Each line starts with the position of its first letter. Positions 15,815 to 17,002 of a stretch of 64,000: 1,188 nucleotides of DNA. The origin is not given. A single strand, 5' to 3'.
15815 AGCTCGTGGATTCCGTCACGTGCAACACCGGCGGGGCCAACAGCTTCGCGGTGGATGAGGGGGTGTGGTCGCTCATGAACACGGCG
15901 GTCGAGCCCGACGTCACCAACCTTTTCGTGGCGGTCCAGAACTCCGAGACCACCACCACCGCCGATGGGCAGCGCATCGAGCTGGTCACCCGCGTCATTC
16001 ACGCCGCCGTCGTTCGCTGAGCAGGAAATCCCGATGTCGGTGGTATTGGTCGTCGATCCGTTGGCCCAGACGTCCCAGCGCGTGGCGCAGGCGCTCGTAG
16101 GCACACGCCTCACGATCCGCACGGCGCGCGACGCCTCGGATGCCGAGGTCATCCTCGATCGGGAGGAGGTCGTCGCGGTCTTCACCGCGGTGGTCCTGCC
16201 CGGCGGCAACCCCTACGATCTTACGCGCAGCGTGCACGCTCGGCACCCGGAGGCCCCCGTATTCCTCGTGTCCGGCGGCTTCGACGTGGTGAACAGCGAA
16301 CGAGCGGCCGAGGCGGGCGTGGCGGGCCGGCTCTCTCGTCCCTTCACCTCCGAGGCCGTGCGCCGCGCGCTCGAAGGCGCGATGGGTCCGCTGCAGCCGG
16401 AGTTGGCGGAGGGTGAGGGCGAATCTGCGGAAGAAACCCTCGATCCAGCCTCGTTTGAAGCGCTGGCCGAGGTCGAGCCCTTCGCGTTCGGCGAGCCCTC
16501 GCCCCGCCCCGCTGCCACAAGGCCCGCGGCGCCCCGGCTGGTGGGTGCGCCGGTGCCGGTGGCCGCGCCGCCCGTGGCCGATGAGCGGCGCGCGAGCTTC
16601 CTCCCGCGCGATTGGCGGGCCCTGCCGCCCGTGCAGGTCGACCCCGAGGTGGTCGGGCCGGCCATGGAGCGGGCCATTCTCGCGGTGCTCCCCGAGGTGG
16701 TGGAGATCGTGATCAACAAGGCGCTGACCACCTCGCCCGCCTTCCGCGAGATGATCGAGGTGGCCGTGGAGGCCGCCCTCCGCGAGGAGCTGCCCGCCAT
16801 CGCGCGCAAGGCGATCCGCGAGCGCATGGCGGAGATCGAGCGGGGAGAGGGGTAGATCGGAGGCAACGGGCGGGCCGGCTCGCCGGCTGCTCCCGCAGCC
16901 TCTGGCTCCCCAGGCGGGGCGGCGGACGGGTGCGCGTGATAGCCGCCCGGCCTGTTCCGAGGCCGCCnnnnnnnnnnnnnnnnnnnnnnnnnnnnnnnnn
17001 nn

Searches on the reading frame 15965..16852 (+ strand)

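Call 108: search_protein_families(library=pfam, proteins=[window:15965-16852:+], max_evalue=0.001)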
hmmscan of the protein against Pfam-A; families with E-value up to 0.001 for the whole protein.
window:15965-16852:+ (296 aa): 1 family
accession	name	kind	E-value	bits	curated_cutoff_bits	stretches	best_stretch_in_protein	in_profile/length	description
PF00072.30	Response_reg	-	2.7e-08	34.4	30.2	1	27-136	1-110/111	Response regulator receiver domain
